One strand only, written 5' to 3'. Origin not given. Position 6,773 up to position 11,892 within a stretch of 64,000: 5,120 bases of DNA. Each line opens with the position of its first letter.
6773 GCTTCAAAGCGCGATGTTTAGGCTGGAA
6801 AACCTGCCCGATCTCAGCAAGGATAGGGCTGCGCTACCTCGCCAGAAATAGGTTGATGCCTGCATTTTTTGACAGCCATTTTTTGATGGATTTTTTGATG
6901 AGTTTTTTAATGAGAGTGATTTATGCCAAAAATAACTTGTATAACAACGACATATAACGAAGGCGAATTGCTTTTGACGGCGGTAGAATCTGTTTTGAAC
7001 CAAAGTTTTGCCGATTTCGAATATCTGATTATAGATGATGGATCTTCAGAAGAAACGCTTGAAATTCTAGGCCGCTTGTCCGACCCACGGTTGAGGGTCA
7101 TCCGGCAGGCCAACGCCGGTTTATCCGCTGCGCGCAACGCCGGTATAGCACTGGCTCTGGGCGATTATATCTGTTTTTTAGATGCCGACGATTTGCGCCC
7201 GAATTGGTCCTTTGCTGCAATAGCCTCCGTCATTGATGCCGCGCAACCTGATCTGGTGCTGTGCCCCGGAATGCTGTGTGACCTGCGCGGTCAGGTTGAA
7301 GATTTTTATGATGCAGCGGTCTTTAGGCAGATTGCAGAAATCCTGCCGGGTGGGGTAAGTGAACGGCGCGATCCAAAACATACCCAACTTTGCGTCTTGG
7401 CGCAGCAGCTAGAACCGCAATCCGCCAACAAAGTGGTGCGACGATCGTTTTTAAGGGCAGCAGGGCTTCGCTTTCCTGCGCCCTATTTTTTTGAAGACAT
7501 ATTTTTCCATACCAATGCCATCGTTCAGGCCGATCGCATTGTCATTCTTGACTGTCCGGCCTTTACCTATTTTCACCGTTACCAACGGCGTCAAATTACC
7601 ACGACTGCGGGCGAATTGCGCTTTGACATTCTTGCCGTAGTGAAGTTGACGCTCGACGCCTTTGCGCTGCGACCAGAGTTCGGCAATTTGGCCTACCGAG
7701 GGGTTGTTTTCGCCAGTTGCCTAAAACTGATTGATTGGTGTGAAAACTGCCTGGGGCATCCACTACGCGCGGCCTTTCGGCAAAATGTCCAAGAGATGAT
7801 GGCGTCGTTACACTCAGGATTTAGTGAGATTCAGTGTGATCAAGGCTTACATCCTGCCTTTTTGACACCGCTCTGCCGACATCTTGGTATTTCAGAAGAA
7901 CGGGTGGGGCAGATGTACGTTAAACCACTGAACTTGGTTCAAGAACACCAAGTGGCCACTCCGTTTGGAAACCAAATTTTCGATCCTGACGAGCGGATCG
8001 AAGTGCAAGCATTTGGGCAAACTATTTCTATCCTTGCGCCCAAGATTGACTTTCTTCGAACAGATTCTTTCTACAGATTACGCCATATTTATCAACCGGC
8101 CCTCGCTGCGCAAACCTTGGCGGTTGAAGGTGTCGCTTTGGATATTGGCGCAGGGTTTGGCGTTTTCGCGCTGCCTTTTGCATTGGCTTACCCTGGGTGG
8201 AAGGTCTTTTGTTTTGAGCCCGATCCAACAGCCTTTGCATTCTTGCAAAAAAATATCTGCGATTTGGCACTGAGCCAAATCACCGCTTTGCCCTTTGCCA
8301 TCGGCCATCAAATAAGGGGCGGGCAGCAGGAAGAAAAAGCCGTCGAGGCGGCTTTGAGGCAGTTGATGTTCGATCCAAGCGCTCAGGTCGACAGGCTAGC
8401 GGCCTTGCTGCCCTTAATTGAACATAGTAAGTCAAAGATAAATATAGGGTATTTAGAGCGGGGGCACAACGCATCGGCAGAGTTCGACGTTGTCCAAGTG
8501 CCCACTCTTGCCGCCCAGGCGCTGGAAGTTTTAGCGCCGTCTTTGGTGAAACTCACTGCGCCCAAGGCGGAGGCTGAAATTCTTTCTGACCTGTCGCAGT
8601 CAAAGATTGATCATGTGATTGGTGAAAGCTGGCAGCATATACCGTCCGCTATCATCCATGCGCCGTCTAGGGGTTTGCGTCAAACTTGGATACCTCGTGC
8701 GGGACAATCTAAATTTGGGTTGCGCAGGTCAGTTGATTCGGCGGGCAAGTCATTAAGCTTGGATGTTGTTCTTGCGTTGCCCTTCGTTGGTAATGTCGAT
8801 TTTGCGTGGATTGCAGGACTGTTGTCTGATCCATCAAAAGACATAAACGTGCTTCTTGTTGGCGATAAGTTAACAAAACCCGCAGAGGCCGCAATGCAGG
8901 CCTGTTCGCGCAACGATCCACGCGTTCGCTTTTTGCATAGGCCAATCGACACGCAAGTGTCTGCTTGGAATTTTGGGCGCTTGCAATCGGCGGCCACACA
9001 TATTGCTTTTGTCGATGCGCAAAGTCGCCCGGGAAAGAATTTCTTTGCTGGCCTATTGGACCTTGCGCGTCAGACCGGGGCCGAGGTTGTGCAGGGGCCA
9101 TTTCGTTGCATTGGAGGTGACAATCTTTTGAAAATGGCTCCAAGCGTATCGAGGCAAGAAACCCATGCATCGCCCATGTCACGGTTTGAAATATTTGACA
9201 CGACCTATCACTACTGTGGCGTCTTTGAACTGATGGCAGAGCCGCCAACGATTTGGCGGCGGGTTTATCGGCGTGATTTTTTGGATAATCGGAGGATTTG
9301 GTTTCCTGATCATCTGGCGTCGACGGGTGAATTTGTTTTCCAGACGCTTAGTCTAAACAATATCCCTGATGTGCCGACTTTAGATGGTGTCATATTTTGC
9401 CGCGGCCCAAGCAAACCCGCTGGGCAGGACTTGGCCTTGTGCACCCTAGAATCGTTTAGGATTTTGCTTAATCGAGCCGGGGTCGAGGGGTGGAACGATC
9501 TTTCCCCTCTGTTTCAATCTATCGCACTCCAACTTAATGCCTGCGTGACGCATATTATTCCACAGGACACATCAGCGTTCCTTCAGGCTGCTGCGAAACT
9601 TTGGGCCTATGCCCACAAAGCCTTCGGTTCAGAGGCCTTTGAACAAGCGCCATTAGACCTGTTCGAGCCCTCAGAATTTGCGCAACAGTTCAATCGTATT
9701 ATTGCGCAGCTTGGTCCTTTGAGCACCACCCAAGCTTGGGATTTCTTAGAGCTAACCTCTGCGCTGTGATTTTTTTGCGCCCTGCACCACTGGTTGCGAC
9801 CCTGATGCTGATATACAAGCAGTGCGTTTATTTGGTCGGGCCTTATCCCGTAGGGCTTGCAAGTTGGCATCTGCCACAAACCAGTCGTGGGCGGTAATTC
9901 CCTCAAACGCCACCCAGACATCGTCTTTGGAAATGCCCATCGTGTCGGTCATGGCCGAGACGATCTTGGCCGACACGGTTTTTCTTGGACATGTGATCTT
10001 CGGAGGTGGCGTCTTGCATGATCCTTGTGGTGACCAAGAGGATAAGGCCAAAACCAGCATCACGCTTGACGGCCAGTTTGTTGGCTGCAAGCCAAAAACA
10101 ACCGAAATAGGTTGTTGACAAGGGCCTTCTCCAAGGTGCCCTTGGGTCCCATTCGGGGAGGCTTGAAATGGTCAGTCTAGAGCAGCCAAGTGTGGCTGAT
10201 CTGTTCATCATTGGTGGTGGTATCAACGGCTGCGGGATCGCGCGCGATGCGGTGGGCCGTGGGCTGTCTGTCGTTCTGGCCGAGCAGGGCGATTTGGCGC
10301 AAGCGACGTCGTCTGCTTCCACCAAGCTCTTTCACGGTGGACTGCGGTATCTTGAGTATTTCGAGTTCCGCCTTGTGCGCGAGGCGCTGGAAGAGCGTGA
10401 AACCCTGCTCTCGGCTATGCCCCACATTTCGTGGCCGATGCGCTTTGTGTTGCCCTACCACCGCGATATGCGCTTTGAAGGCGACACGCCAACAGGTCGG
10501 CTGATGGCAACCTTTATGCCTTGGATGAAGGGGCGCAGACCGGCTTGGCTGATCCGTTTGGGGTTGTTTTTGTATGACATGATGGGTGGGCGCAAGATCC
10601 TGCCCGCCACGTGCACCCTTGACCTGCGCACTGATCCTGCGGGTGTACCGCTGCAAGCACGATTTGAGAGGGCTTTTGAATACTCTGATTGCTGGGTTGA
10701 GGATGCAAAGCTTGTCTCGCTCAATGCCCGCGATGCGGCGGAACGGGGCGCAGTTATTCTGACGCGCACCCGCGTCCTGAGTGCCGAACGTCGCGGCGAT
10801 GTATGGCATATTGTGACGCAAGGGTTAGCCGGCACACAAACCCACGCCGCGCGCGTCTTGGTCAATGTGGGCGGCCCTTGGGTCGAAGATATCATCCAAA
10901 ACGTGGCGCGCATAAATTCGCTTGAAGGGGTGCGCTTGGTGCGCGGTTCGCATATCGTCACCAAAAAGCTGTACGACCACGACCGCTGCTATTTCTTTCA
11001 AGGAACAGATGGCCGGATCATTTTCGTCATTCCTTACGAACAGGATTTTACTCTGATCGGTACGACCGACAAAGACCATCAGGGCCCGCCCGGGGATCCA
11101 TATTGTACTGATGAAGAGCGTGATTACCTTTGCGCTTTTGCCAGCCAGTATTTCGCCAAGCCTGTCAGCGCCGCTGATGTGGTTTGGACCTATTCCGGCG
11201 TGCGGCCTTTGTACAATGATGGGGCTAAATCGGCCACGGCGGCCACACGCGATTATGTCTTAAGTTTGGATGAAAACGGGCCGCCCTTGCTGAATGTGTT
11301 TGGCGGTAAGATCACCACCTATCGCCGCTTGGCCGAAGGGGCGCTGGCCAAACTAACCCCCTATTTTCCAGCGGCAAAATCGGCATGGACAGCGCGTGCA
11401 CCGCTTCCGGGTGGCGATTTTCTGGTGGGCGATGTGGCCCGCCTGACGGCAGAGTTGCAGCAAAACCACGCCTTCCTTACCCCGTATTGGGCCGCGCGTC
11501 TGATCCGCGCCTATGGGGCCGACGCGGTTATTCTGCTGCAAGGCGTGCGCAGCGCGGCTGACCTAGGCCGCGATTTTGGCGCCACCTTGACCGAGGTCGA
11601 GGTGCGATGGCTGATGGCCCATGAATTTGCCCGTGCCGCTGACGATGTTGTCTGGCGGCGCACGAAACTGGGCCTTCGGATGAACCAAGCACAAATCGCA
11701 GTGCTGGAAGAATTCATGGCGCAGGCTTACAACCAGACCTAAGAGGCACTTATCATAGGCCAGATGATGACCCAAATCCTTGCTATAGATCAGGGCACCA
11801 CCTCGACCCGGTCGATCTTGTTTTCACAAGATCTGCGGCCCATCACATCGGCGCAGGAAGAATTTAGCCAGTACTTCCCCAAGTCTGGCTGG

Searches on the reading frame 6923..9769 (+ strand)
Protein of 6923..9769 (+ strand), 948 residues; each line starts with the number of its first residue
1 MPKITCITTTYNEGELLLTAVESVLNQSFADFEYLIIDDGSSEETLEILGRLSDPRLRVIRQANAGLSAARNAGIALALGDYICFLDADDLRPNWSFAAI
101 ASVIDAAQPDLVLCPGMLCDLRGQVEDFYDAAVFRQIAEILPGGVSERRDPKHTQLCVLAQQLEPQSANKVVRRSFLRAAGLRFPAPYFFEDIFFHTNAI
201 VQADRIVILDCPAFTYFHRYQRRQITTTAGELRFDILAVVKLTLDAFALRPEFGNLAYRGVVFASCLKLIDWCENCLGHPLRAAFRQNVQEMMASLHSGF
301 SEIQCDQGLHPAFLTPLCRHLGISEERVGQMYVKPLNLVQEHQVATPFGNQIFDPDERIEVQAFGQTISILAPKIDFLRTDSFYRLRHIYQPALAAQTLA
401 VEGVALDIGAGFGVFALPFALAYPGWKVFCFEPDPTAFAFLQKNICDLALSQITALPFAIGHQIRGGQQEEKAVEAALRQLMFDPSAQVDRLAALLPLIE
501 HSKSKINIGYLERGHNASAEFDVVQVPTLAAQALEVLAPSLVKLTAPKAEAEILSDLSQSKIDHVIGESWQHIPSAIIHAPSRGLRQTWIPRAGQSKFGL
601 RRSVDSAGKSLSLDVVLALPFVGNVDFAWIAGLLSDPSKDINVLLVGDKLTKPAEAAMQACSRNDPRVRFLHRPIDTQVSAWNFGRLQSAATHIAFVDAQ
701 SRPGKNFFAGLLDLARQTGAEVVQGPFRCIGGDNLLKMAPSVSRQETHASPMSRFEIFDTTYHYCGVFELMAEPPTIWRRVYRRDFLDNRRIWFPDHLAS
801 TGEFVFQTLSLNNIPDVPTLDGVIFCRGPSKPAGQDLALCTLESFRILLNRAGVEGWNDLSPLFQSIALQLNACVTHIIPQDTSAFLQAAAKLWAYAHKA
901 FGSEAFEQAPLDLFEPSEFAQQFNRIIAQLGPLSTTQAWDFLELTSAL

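Call 3: search_protein_families(library=pfam, proteins=[window:6923-9769:+])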
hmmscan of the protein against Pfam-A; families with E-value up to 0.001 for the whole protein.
window:6923-9769:+ (948 aa): 4 families
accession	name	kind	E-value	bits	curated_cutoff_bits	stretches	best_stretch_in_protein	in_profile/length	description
PF00535.33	Glycos_transf_2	-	1.1e-36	126.8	23.3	2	6-114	2-113/168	Glycosyl transferase family 2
PF10111.15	Glyco_tranf_2_2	-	3.7e-11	43.5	27.3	1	22-105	17-107/276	Glycosyltransferase like family 2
PF13641.12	Glyco_tranf_2_3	-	1.3e-09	38.9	27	1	2-111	1-118/230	Glycosyltransferase like family 2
PF02527.21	GidB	-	8.5e-05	22.4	27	1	387-462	33-109/184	rRNA small subunit methyltransferase G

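Call 4: search_protein_families(library=ncbifam, proteins=[window:6923-9769:+])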
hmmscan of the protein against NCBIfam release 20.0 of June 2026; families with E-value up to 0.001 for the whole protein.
window:6923-9769:+ (948 aa): 22 families
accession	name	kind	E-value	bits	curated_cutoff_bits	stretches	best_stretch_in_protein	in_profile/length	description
NF007482.0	PRK10073.1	equivalog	9.5e-29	100.4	423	1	2-217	6-216/334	glycosyltransferase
NF047683.1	TeichurnBiosyTuaG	equivalog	1.2e-18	67.6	400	1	2-91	6-98/252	teichuronic acid biosynthesis protein TuaG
NF041875.1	EPS_EpsD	equivalog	2.3e-18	66.7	370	1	7-99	4-98/325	exopolysaccharide biosynthesis glycosyltransferase EpsD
TIGR03937.1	PgaC_IcaA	equivalog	2.7e-14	52.9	422.3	1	2-91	45-137/407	poly-beta-1,6-N-acetyl-D-glucosamine synthase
NF050050.1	ProtGlycPglI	equivalog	5.1e-14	52.4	500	1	1-91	1-95/306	GalNAc(5)-diNAcBac-PP-undecaprenol beta-1,3-glucosyltransferase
TIGR04017.1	WcaA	equivalog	3.3e-12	46.6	495.75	1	2-91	5-97/279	colanic acid biosynthesis glycosyltransferase WcaA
NF007453.0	PRK10018.1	equivalog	5.1e-12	46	382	1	2-91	6-98/280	colanic acid biosynthesis glycosyltransferase WcaA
NF053739.1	GlytfEpsEBac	equivalog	8e-12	44.7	450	1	2-117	1-120/265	glycosyltransferase EpsE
TIGR03965.1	mycofact_glyco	equivalog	2.4e-11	43.2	280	1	26-101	99-177/467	mycofactocin biosynthesis glycosyltransferase MftF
TIGR01444.1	fkbM_fam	subfamily_domain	3e-11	43.9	37.7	1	405-559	2-129/143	FkbM family methyltransferase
TIGR04283.1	glyco_like_mftF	equivalog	5.6e-10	39.2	182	1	5-106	2-99/221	TIGR04283 family arsenosugar biosynthesis glycosyltransferase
NF038299.1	EPS_HpsN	equivalog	3.8e-09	36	425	1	2-97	1-98/317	hormogonium polysaccharide biosynthesis glycosyltransferase HpsN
NF041394.1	GtaseAglG_Halo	equivalog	2e-08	33.8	440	1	9-95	10-99/304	glucosyl-dolichyl phosphate glucuronosyltransferase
NF038302.1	EPS_HpsE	equivalog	6.3e-08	31.9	300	1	4-175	3-173/307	hormogonium polysaccharide biosynthesis glycosyltransferase HpsE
NF047588.1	GlcsyltransPgfSStrep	equivalog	3.7e-06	26.4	500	1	3-93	2-99/308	glycosyltransferase PgfS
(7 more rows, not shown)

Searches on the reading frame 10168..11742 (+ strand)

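Call 3: search_protein_families(library=pfam, proteins=[window:10168-11742:+])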
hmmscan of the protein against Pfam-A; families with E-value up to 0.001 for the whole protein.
window:10168-11742:+ (524 aa): 2 families
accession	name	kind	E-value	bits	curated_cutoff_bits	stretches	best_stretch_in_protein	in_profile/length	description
PF01266.30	DAO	-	1.5e-57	196.2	27.9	1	11-386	1-353/353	FAD dependent oxidoreductase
PF16901.10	DAO_C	-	1.6e-12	47.8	31.4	1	408-517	3-112/126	C-terminal domain of alpha-glycerophosphate oxidase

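Call 4: search_protein_families(library=ncbifam, proteins=[window:10168-11742:+])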
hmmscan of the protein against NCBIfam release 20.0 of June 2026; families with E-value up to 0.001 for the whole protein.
window:10168-11742:+ (524 aa): 10 families
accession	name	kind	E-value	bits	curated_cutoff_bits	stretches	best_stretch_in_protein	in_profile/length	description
NF008899.0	PRK12266.1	equivalog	3.4e-223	741.7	360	1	7-522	4-501/508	glycerol-3-phosphate dehydrogenase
NF009906.0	PRK13369.1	equivalog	9.2e-214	710.6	352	2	116-521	91-499/502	glycerol-3-phosphate dehydrogenase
NF033461.1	glycerol3P_ox_1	equivalog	8.6e-52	176.2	840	3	171-355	164-355/607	type 1 glycerol-3-phosphate oxidase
TIGR03377.1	glycerol3P_GlpA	equivalog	8.3e-35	120.3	552.8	2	163-417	125-379/530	anaerobic glycerol-3-phosphate dehydrogenase subunit GlpA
NF008313.0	PRK11101.1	equivalog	2e-25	89.4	425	2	168-430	139-403/548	anaerobic glycerol-3-phosphate dehydrogenase subunit A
NF033460.1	glycerol3P_ox_II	equivalog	5.7e-08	32.3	460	0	10-59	2-52/361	type 2 glycerol-3-phosphate oxidase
NF002480.1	PRK01747.1-1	equivalog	1.6e-06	26.8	540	1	10-84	249-324/645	bifunctional tRNA (5-methylaminomethyl-2-thiouridine)(34)-methyltransferase MnmC2/FAD-dependent 5-carboxymethylaminomethyl-2-thiouridine(34)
TIGR03197.1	MnmC_Cterm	equivalog_domain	1.6e-05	24.2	174.2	1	13-84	3-75/400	FAD-dependent 5-carboxymethylaminomethyl-2-thiouridine(34) oxidoreductase MnmC1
TIGR02352.1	thiamin_ThiO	equivalog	2.4e-05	23.6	250.8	0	13-50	2-39/351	glycine oxidase ThiO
NF008425.0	PRK11259.1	equivalog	8.6e-05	21.6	257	1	170-249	140-215/377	N-methyl-L-tryptophan oxidase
